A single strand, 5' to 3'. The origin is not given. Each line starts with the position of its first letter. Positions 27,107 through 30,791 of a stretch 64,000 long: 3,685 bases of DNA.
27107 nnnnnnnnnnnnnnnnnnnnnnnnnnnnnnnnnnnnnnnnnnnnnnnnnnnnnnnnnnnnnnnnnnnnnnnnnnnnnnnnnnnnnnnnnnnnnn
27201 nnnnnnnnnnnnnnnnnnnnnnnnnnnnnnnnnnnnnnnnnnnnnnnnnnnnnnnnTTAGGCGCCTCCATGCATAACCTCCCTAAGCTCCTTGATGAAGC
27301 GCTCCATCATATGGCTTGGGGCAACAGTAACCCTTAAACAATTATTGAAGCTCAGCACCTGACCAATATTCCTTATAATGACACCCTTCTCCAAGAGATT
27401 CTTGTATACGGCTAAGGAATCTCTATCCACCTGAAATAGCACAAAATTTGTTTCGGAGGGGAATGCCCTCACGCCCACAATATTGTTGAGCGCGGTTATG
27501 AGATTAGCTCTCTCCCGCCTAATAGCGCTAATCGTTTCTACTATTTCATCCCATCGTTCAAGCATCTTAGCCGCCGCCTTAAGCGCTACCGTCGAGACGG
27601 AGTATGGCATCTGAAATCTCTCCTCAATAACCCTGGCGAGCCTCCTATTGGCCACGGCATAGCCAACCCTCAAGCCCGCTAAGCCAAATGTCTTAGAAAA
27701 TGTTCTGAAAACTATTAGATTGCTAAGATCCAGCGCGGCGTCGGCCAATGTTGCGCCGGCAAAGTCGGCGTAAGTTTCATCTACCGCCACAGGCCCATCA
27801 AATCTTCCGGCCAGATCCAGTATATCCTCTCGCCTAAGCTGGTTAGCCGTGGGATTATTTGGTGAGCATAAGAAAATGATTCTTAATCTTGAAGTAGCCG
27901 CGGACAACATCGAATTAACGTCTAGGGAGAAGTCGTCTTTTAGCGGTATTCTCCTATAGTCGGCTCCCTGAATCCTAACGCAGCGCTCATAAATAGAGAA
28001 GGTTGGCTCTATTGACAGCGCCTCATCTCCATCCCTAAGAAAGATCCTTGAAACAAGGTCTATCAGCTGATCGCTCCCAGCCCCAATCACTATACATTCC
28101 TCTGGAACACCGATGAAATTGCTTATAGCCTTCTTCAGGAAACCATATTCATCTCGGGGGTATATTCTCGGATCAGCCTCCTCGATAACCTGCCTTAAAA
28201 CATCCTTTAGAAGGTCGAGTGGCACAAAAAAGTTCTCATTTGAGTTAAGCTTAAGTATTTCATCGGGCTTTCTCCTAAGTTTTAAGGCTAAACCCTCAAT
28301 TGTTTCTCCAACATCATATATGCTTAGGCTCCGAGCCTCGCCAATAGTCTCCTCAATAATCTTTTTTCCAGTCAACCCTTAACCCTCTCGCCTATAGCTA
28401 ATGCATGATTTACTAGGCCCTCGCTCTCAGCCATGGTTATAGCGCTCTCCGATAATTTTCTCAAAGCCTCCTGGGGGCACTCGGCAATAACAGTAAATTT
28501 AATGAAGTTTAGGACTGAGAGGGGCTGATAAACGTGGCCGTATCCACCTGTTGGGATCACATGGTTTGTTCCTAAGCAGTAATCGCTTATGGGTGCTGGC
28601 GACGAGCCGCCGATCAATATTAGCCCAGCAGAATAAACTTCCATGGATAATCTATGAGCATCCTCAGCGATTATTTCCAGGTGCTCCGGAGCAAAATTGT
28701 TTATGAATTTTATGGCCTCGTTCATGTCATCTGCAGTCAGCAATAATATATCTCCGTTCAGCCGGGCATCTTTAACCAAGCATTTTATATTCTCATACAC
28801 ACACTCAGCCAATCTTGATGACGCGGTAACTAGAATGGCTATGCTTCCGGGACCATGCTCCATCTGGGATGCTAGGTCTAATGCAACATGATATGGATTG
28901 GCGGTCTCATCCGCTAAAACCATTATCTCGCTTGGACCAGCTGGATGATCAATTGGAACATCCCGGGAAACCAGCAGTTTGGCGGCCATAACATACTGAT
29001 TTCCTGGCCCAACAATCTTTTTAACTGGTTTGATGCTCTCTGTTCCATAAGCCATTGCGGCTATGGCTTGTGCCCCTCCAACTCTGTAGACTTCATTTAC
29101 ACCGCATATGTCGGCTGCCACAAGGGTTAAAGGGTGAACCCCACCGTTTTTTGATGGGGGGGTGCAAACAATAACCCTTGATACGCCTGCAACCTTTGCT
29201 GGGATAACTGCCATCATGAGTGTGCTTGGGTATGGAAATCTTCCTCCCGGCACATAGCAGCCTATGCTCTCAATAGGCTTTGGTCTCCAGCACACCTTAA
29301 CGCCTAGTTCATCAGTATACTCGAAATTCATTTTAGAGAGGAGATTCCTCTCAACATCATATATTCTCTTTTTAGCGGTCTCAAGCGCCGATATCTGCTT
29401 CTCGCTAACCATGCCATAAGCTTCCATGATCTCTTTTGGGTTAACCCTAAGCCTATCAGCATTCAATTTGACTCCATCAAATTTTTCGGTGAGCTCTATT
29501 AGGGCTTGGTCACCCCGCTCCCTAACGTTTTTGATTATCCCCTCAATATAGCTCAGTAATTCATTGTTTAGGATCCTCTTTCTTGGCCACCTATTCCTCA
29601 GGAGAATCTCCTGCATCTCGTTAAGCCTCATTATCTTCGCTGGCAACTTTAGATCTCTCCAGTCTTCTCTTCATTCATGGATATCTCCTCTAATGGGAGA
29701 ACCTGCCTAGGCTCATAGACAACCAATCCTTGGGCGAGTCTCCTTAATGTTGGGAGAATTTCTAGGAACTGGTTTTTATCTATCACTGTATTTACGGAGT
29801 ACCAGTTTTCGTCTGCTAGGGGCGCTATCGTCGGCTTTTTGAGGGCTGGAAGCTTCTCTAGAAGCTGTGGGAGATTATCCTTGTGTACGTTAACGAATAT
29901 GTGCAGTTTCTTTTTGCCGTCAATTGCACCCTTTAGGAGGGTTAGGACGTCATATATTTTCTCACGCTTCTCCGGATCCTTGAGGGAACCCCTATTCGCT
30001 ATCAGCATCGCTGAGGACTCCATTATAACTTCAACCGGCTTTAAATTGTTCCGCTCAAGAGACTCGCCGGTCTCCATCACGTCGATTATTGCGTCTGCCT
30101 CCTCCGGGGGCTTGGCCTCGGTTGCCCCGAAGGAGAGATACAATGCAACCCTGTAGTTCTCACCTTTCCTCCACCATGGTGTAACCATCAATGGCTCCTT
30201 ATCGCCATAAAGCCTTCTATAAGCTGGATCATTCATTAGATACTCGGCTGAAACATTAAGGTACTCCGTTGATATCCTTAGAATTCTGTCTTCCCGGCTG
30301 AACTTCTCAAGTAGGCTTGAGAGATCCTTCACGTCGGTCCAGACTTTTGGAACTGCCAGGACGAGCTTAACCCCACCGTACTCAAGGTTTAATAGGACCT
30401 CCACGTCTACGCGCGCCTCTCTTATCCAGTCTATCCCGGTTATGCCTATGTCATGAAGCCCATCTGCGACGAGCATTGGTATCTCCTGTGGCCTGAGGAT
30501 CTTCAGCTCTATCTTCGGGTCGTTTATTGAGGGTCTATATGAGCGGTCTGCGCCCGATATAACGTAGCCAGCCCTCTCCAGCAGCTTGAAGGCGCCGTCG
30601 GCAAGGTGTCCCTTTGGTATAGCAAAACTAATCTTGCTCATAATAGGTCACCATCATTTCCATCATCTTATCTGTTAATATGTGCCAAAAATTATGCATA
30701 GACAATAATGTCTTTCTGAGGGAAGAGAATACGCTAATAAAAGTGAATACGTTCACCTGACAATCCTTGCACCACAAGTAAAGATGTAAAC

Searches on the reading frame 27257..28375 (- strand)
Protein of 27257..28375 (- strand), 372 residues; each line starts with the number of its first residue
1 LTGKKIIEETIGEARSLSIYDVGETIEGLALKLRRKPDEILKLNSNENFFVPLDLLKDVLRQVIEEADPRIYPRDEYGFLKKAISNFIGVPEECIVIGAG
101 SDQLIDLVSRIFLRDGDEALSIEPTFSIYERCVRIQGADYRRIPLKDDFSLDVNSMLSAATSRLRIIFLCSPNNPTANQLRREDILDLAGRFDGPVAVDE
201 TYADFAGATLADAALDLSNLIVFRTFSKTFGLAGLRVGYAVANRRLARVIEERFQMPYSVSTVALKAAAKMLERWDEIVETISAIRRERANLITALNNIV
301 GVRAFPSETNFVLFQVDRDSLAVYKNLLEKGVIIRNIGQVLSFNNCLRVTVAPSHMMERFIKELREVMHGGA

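Call 94: search_protein_families(library=pfam, proteins=[window:27257-28375:-], max_evalue=0.00001)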
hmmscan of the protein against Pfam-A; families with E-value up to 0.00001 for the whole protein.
window:27257-28375:- (372 aa): 1 family
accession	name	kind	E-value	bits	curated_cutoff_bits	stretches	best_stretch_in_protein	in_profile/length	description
PF00155.27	Aminotran_1_2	-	2.5e-52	178.7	19.7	1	39-362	2-359/361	Aminotransferase class I and II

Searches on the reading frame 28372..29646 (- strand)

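Call 94: search_protein_families(library=pfam, proteins=[window:28372-29646:-], max_evalue=0.00001)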
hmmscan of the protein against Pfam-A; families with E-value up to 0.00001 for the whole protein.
window:28372-29646:- (424 aa): 1 family
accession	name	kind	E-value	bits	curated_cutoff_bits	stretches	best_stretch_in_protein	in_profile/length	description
PF00815.25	Histidinol_dh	-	1.6e-140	469.2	27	1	25-421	6-410/411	Histidinol dehydrogenase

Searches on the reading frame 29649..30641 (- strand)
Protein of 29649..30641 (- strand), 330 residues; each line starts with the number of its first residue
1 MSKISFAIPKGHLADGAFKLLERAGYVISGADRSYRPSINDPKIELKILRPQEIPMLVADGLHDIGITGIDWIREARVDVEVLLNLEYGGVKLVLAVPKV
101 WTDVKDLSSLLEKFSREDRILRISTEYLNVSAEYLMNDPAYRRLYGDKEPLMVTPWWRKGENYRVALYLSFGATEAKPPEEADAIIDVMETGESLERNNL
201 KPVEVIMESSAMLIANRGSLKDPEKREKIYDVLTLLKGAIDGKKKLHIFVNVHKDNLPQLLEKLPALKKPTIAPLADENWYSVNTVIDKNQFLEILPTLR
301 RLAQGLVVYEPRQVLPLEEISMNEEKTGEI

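Call 94: search_protein_families(library=pfam, proteins=[window:29649-30641:-], max_evalue=0.00001)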
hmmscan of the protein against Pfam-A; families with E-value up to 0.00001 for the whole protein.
window:29649-30641:- (330 aa): 2 families
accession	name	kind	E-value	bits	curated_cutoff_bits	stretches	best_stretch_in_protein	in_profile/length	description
PF01634.23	HisG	-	1.5e-37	129.4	25.5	1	50-237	1-157/158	ATP phosphoribosyltransferase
PF08029.16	HisG_C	-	5.8e-17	62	23.5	1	243-310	2-70/73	HisG, C-terminal domain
